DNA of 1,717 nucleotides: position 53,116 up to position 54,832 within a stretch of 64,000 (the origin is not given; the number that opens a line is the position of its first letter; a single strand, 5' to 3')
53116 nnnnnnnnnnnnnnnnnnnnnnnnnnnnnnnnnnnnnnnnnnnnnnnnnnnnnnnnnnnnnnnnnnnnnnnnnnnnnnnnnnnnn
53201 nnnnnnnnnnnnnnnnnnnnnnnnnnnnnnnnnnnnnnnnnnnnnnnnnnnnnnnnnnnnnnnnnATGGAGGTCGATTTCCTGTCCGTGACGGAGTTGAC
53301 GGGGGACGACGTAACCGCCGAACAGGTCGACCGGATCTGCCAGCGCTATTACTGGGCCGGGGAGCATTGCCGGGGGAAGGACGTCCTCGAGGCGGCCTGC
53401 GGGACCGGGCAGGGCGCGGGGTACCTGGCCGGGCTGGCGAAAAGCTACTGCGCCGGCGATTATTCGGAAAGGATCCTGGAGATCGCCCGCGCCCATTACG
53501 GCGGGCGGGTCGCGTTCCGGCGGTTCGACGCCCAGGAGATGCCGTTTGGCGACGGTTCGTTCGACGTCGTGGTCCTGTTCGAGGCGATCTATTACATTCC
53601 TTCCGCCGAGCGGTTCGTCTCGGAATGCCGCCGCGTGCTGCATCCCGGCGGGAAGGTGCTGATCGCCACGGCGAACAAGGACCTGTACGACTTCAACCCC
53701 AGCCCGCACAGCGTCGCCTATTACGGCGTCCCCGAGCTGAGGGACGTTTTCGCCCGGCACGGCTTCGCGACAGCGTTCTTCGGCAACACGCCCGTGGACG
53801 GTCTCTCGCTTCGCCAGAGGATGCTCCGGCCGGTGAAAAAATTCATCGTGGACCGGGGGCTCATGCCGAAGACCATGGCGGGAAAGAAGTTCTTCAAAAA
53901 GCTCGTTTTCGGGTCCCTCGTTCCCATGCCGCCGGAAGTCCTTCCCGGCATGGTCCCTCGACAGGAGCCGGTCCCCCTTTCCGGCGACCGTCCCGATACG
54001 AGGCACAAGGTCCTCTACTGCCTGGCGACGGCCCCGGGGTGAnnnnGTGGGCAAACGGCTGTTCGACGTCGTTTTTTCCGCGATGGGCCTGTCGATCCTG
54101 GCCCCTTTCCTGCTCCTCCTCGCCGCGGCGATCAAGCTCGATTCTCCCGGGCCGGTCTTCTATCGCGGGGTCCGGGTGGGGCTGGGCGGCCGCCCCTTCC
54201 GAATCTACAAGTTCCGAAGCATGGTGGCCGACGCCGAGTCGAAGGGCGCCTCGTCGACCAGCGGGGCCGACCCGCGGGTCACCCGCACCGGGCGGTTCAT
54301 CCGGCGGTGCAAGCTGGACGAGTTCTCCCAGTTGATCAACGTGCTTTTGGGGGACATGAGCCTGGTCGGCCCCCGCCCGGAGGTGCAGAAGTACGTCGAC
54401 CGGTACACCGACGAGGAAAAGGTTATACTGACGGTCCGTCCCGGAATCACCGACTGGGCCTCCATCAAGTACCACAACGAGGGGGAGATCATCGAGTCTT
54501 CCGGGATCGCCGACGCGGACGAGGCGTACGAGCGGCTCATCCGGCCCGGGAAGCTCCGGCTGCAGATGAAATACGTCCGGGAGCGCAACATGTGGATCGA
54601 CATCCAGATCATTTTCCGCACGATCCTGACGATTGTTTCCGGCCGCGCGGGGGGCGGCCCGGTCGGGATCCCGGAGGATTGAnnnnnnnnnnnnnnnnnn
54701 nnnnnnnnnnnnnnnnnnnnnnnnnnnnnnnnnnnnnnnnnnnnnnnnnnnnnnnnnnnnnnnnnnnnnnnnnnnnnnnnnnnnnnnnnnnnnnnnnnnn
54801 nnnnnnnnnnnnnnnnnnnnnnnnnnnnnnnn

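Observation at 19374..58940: About 40-kb co-directional polysaccharide supercluster with two complete, diverged Wza-Wzz-Wzx-Wzy sets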

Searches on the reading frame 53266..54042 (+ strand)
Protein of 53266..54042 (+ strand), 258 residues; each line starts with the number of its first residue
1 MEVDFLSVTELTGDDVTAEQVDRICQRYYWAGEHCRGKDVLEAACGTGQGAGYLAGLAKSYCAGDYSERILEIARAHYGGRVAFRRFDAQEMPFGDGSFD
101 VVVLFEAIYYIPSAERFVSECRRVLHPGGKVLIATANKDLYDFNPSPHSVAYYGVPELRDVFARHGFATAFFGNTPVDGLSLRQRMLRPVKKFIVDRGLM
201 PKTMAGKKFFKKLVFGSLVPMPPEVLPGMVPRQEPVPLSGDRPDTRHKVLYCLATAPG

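Call 8: search_protein_families(library=pfam, proteins=[window:53266-54042:+], max_evalue=0.01)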
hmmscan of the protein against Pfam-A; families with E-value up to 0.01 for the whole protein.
window:53266-54042:+ (258 aa): 7 families
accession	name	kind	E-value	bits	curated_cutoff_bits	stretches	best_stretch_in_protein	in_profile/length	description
PF08241.18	Methyltransf_11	-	1.9e-22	80.1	21.2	1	41-133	1-95/95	Methyltransferase domain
PF13649.12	Methyltransf_25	-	1.5e-19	70.9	27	1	40-129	1-97/97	Methyltransferase domain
PF13847.12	Methyltransf_31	-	5.8e-14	52.4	27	1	37-137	4-113/145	Methyltransferase domain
PF08242.18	Methyltransf_12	-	6.5e-12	46.5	30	1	41-130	1-97/98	Methyltransferase domain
PF13489.12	Methyltransf_23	-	9e-12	45.5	27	1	34-145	20-124/164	Methyltransferase domain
PF01209.24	Ubie_methyltran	-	3.1e-08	33.7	20.1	1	35-138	46-156/233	ubiE/COQ5 methyltransferase family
PF05148.21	Methyltransf_8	-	0.0088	16.4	27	0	88-137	112-160/219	Hypothetical methyltransferase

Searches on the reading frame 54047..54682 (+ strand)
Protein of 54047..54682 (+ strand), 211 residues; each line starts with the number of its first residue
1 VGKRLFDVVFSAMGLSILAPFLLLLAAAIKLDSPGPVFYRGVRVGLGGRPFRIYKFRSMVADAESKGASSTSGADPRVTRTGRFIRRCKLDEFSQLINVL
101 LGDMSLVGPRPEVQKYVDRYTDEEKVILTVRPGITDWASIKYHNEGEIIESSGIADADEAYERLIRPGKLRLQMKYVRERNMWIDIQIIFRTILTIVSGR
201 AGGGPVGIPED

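Call 9: search_protein_families(library=pfam, proteins=[window:54047-54682:+], max_evalue=0.01)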
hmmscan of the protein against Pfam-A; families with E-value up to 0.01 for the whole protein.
window:54047-54682:+ (211 aa): 1 family
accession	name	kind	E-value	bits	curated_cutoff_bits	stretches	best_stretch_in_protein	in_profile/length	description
PF02397.22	Bac_transf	-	2.7e-61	206.6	27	1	3-197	1-178/179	Bacterial sugar transferase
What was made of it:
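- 54047..54682 (+): PGT2, a small PglC-like priming phosphoglycosyltransferase. Pfam Bac_transf, 2.7e-61 (call 9).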

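Call 80: search_protein_families(library=ncbifam, proteins=[window:54047-54682:+], max_evalue=0.00001)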
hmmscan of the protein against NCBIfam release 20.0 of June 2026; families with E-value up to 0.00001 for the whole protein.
window:54047-54682:+ (211 aa): 10 families
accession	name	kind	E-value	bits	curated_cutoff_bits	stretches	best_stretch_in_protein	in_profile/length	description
TIGR03025.1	EPS_sugtrans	subfamily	2.9e-69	234.4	295.55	1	2-200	257-442/445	exopolysaccharide biosynthesis polyprenyl glycosylphosphotransferase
TIGR03023.1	WcaJ_sugtrans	equivalog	7.5e-59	200.2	410.75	1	3-200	263-450/453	undecaprenyl-phosphate glucose phosphotransferase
TIGR03013.1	EpsB_2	subfamily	4.2e-52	177.7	393.35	1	3-200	255-440/443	TIGR03013 family XrtA/PEP-CTERM system glycosyltransferase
TIGR03022.1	WbaP_sugtrans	subfamily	2.3e-49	168.9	403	2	74-136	345-407/456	undecaprenyl-phosphate galactose phosphotransferase WbaP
NF052601.1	undeca_RfbP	equivalog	3.8e-45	154.1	330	2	74-200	131-239/244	undecaprenyl-phosphate galactose phosphotransferase family protein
NF041877.1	EPS_EpsZ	equivalog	1.2e-40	139.5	800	1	3-200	266-456/459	exopolysaccharide biosynthesis polyisoprenyl-phosphate hexose-1-phosphate transferase EpsZ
NF007518.0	PRK10124.1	equivalog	1.4e-40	139.5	684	1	3-194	274-455/464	undecaprenyl-phosphate glucose phosphotransferase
NF050817.1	PolSacchBiosHfsE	equivalog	1.3e-39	136.3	750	1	3-197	272-460/467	polysaccharide biosynthesis protein HfsE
NF011751.0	PRK15204.1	equivalog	1.2e-28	100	907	1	3-196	280-469/476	undecaprenyl-phosphate galactose phosphotransferase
NF045514.1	glycotran_HepC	equivalog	1.6e-22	79.9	140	1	3-111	117-211/220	heterocyst development glycosyltransferase HepC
